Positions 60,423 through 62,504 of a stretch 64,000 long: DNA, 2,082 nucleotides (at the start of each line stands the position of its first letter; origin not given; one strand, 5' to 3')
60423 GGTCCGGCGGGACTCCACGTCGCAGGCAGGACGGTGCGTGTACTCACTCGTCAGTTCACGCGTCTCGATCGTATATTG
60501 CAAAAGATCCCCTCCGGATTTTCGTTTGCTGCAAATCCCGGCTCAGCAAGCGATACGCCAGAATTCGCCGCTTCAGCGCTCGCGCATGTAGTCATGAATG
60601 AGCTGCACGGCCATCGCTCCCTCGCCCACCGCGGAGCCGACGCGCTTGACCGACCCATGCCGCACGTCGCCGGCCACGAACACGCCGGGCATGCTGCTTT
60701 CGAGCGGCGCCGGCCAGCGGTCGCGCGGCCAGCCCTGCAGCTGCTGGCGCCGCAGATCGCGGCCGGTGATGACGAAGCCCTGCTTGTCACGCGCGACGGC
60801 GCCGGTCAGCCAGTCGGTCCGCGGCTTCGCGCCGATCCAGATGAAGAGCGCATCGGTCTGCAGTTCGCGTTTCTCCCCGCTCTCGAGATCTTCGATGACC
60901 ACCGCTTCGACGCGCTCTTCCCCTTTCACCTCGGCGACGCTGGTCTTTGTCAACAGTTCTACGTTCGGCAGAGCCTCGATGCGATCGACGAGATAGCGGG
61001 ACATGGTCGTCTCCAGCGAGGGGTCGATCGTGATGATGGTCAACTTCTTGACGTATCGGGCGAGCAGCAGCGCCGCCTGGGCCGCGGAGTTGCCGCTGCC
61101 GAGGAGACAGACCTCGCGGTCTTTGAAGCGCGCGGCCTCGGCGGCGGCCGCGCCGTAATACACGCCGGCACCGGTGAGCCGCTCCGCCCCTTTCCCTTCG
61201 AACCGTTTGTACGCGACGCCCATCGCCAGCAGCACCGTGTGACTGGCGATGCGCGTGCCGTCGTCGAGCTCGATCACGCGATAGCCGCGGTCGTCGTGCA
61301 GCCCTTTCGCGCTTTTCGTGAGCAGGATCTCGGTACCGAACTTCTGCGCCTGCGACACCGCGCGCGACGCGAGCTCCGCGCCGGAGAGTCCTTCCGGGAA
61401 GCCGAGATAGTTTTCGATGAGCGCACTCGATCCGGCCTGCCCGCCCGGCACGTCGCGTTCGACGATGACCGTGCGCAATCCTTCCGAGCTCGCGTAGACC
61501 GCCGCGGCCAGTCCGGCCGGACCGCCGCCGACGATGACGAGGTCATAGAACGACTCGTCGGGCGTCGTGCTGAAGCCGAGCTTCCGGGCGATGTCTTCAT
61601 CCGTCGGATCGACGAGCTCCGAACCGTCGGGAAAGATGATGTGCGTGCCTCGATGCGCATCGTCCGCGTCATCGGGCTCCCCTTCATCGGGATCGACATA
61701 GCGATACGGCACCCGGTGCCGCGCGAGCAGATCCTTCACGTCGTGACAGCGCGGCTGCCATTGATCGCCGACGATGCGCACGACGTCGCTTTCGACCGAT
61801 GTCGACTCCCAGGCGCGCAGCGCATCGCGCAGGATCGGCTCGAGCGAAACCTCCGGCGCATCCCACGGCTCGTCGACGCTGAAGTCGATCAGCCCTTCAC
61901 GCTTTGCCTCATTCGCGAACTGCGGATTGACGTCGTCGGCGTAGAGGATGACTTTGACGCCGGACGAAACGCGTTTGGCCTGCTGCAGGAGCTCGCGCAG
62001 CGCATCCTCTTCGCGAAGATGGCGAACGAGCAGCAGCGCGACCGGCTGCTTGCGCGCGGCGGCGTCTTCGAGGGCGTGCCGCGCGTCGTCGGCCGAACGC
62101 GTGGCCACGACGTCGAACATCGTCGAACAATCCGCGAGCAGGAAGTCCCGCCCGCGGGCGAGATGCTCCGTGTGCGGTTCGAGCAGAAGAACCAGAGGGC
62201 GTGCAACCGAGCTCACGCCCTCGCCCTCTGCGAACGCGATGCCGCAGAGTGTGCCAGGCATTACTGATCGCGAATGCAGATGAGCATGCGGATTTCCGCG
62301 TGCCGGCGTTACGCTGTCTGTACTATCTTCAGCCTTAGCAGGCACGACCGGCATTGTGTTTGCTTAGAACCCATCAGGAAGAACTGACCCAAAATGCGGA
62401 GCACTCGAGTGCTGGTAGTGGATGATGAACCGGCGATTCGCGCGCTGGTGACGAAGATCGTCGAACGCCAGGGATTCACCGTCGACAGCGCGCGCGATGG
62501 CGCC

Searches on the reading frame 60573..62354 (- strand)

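Call 84: search_protein_families(library=pfam, proteins=[window:60573-62354:-], max_evalue=0.0001)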
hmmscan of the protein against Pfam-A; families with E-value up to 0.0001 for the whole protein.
window:60573-62354:- (593 aa): 9 families
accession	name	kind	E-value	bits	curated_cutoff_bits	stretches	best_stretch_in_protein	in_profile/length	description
PF07992.20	Pyr_redox_2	-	1.5e-34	120.2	26.1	1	270-579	1-291/291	Pyridine nucleotide-disulphide oxidoreductase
PF13738.12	Pyr_redox_3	-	6.1e-15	55.7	30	1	323-527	78-286/305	Pyridine nucleotide-disulphide oxidoreductase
PF00070.33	Pyr_redox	-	8.8e-11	42.6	22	1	417-488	4-80/82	Pyridine nucleotide-disulphide oxidoreductase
PF12831.13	FAD_oxidored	-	2.1e-08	34.4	27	1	271-311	1-42/416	FAD dependent oxidoreductase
PF01946.23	Thi4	-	2.8e-07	30.5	26.2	1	270-306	18-56/235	Thi4 family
PF00890.30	FAD_binding_2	-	2e-06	27.7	20.4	1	271-313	1-45/414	FAD binding domain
PF13450.12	NAD_binding_8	-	6.4e-06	26.8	21.9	1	274-311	1-39/68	NAD(P)-binding Rossmann-like domain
PF01266.30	DAO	-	6.9e-06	26.3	27.9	1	271-310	1-42/353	FAD dependent oxidoreductase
PF03486.20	HI0933_like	-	4.4e-05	23.5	50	0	271-301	2-32/244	HI0933-like protein Rossmann domain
